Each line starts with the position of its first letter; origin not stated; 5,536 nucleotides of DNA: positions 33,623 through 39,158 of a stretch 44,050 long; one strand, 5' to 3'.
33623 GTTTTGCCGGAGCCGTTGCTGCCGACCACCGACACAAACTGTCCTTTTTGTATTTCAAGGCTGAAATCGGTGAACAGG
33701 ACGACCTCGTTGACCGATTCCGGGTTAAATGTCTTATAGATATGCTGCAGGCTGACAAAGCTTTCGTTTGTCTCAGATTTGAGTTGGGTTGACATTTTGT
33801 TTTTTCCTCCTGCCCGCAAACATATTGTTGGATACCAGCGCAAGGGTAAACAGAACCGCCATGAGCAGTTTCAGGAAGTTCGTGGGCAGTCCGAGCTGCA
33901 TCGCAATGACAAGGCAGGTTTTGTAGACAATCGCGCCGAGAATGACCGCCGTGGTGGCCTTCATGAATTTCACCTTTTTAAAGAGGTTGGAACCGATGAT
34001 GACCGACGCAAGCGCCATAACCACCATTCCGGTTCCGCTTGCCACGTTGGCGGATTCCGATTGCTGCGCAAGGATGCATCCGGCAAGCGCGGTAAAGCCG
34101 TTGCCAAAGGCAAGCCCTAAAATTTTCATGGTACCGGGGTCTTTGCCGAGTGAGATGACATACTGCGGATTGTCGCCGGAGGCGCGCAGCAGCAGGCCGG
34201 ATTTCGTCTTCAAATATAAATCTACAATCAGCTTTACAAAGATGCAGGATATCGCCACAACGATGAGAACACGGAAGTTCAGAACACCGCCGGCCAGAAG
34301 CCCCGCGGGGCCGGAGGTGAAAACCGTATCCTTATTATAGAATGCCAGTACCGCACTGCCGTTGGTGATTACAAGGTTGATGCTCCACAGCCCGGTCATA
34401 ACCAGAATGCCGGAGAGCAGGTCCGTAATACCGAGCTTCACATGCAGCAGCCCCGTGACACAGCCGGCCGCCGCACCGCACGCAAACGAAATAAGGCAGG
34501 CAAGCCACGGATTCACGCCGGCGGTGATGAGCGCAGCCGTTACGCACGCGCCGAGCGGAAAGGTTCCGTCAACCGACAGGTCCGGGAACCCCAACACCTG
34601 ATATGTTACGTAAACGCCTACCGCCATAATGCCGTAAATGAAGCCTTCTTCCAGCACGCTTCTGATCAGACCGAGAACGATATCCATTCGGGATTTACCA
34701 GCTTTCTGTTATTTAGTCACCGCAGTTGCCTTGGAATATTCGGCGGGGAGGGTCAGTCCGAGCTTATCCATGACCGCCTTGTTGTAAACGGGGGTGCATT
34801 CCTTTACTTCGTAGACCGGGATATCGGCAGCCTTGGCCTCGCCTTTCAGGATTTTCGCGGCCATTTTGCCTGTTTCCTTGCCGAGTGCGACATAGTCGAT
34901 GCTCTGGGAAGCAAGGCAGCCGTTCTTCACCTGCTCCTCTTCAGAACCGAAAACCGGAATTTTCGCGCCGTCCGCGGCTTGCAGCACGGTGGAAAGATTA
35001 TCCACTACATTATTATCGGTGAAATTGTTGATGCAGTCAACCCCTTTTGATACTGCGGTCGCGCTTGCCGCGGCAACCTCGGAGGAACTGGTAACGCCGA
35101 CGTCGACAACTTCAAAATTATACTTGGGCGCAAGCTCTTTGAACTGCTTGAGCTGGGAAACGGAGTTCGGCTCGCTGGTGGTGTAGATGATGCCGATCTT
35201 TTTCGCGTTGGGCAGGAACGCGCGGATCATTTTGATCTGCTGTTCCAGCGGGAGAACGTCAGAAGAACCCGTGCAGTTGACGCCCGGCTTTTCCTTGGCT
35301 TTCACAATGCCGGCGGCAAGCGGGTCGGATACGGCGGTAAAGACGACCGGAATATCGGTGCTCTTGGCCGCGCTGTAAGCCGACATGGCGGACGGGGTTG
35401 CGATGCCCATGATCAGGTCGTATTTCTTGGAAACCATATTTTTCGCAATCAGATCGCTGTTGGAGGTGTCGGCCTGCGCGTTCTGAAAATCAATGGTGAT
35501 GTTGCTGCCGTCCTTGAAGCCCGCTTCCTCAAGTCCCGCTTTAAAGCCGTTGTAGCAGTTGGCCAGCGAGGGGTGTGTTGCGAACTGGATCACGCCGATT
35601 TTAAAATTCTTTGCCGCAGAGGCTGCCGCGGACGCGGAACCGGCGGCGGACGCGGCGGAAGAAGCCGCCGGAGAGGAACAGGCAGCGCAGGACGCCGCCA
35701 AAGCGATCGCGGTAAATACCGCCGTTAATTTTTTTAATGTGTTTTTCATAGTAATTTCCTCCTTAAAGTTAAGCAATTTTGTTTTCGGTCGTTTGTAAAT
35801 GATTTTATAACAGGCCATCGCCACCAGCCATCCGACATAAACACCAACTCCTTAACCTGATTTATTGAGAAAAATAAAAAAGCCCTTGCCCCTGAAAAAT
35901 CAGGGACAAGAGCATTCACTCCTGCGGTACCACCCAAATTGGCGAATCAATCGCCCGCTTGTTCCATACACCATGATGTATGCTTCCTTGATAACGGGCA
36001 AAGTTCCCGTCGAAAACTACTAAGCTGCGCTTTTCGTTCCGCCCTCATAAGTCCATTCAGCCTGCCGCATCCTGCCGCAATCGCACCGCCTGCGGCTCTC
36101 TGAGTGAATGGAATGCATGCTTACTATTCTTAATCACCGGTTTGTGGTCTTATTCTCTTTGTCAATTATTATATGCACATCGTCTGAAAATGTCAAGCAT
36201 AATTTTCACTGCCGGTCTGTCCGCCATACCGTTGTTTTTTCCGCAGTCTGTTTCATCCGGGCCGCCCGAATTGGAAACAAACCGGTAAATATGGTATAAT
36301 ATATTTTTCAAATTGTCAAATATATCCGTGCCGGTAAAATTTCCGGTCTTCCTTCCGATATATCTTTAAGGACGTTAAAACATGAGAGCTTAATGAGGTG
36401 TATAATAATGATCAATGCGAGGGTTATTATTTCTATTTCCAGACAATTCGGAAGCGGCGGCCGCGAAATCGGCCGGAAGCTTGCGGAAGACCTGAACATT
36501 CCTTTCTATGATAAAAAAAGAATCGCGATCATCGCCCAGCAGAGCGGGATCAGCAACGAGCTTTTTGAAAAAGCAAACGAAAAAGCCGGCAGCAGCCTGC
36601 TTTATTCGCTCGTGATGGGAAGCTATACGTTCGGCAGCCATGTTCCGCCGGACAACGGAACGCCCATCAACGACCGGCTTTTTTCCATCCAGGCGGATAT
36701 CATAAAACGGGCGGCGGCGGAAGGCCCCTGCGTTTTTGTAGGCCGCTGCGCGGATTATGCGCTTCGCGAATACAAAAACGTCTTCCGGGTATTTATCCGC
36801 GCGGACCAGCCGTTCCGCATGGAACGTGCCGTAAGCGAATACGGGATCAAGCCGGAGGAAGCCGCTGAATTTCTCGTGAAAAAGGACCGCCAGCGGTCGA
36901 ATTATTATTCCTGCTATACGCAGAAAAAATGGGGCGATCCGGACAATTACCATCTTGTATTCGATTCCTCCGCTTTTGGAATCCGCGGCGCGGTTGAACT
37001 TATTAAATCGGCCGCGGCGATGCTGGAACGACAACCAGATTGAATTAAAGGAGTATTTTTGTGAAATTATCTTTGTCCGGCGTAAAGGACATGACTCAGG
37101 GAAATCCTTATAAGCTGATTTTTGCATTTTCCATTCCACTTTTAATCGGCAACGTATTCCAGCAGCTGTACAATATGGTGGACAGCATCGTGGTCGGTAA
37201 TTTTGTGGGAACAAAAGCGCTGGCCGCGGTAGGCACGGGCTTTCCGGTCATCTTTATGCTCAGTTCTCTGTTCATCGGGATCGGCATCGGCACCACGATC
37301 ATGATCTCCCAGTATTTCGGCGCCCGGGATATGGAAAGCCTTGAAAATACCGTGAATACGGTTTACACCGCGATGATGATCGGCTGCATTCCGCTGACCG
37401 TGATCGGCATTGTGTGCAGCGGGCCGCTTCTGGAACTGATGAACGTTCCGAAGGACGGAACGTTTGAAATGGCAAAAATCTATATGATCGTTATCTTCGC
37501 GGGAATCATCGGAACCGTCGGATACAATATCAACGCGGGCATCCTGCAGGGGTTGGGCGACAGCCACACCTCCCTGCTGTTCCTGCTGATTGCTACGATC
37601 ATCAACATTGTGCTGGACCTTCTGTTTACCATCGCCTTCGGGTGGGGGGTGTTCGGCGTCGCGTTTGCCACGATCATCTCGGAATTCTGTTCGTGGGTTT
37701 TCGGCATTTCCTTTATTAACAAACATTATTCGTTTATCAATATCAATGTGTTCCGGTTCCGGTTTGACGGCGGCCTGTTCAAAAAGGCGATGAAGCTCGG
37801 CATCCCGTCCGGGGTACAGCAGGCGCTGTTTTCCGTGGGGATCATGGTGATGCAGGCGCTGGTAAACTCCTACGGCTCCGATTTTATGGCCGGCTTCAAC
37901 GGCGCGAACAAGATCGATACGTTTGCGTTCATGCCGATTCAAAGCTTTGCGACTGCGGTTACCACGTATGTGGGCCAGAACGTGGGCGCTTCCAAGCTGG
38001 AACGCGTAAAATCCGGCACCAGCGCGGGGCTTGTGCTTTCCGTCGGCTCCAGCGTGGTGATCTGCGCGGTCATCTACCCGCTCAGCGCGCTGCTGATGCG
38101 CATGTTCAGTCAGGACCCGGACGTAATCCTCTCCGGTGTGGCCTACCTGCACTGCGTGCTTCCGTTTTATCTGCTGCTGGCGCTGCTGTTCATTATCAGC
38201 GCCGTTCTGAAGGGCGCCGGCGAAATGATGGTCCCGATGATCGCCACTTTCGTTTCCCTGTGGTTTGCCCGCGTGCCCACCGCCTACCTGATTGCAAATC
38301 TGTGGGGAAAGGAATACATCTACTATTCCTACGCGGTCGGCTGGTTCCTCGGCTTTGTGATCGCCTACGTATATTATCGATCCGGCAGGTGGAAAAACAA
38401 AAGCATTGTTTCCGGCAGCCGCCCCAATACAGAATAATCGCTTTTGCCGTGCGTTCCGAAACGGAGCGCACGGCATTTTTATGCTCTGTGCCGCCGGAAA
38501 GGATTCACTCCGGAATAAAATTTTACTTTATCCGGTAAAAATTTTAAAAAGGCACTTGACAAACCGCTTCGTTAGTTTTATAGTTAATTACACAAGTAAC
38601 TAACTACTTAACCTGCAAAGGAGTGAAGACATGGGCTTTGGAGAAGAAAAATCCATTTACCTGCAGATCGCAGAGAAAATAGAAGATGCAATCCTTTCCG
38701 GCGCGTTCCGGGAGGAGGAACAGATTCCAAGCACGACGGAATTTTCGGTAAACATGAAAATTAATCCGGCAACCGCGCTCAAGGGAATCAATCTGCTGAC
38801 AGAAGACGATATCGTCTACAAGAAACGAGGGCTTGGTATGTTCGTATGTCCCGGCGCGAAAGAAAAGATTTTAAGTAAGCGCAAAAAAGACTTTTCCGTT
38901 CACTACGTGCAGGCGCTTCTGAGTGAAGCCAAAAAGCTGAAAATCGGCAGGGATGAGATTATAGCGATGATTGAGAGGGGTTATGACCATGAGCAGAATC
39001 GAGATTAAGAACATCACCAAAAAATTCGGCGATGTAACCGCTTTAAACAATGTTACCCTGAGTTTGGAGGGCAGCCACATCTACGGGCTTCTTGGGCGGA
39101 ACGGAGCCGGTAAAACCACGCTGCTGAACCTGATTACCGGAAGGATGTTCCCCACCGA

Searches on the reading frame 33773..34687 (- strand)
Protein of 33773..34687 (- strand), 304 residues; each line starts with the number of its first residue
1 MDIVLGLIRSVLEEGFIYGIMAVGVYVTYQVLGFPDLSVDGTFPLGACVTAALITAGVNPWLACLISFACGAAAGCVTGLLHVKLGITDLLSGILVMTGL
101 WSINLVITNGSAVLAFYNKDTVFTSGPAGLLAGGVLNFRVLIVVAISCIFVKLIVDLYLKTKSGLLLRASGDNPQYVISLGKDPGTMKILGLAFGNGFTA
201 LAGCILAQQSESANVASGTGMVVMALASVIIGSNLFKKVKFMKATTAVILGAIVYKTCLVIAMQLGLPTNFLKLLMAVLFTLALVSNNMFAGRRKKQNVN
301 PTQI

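Call 50: search_protein_families(library=pfam, proteins=[window:33773-34687:-], max_evalue=0.00001)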
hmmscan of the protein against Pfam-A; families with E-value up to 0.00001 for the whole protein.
window:33773-34687:- (304 aa): 1 family
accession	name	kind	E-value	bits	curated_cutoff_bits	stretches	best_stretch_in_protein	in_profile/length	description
PF02653.21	BPD_transp_2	-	3.3e-28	99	26.8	1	10-284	4-269/269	Branched-chain amino acid transport system / permease component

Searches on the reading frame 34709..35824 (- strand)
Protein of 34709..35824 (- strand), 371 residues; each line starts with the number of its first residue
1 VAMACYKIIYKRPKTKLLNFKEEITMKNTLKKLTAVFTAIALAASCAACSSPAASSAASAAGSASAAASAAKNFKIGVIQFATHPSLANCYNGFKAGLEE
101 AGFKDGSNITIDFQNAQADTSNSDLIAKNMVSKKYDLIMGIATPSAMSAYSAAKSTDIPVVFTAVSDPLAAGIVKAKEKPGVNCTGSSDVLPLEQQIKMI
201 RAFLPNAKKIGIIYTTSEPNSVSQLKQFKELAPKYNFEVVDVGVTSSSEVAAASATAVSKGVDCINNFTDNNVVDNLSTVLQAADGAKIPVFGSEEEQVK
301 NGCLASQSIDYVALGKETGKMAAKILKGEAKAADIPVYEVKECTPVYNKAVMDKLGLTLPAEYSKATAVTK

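Call 50: search_protein_families(library=pfam, proteins=[window:34709-35824:-], max_evalue=0.00001)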
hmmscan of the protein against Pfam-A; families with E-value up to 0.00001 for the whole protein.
window:34709-35824:- (371 aa): 2 families
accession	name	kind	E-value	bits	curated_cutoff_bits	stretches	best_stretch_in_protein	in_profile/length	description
PF04392.18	ABC_sub_bind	-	8.4e-82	275.1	25.9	1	75-366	1-288/293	ABC transporter substrate binding protein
PF13407.12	Peripla_BP_4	-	2.1e-10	41.1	35.1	1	224-331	16-123/258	Periplasmic binding protein domain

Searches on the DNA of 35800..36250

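Call 51: search_rna_families(source=window, start=35800, end=36250, threshold=gathering, show_alignments=1)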
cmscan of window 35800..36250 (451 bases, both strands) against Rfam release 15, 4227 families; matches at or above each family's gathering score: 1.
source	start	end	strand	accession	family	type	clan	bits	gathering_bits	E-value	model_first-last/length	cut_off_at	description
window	35899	36146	-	RF00230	T-box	Cis-reg; leader;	-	106.4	93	1.2e-24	1-219/219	no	T-box leader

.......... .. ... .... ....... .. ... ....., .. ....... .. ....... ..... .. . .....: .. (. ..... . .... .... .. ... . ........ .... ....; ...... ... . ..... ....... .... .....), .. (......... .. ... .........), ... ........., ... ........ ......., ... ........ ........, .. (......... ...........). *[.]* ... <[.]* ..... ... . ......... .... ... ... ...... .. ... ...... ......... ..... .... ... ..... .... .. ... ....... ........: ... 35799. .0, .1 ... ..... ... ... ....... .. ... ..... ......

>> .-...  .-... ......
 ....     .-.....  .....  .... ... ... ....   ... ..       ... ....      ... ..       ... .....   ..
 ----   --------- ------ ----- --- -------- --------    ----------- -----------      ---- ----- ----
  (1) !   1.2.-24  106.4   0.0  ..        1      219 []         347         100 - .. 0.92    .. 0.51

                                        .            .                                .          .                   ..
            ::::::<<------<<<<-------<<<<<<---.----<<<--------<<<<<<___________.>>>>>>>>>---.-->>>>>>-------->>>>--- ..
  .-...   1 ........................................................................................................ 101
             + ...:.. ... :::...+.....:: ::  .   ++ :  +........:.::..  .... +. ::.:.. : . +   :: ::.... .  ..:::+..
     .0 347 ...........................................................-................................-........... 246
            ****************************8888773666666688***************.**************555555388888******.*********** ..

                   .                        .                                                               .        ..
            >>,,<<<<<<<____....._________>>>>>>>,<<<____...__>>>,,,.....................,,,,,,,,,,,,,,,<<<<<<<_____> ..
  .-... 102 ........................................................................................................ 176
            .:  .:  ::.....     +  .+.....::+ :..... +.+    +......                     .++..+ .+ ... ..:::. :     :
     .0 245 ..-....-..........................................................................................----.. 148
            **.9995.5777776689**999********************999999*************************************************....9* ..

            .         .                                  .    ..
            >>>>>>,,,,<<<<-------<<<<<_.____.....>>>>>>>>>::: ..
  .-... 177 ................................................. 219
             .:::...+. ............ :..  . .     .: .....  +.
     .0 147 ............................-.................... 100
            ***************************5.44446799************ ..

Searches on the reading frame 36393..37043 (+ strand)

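Call 50: search_protein_families(library=pfam, proteins=[window:36393-37043:+], max_evalue=0.00001)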
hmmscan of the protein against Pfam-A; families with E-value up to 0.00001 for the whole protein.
window:36393-37043:+ (216 aa): 1 family
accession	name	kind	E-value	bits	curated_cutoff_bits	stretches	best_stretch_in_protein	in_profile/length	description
PF13189.12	Cytidylate_kin2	-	6.2e-55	186.5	28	1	12-193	1-175/176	Cytidylate kinase-like family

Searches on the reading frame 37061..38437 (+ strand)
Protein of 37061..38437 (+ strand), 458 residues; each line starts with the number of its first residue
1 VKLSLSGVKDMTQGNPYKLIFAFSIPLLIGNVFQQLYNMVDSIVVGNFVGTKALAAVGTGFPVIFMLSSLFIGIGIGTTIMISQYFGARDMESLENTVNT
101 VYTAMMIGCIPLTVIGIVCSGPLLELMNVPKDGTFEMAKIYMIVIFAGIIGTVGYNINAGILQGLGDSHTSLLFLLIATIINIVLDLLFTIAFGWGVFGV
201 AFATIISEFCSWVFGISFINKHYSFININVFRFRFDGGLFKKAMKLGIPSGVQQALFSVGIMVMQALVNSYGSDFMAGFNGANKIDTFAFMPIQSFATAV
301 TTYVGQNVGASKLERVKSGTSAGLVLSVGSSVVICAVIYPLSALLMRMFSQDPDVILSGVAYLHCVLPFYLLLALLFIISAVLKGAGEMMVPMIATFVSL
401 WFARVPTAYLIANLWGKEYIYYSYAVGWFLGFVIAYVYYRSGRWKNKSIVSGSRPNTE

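Call 50: search_protein_families(library=pfam, proteins=[window:37061-38437:+], max_evalue=0.00001)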
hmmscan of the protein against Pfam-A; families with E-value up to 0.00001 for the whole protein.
window:37061-38437:+ (458 aa): 2 families
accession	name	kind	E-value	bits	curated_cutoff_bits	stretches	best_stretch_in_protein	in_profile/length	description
PF01554.23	MatE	-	1.4e-62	210.6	24.9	2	249-410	1-161/161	MatE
PF01943.22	Polysacc_synt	-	8.5e-08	32.4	28.2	1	27-300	8-265/274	Polysaccharide biosynthesis protein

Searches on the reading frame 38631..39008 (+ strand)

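Call 50: search_protein_families(library=pfam, proteins=[window:38631-39008:+], max_evalue=0.00001)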
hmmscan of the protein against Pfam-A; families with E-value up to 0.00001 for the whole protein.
window:38631-39008:+ (125 aa): 1 family
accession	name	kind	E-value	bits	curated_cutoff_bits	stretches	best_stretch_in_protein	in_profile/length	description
PF00392.27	GntR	-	5.1e-08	32.9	27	1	10-72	2-64/64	Bacterial regulatory proteins, gntR family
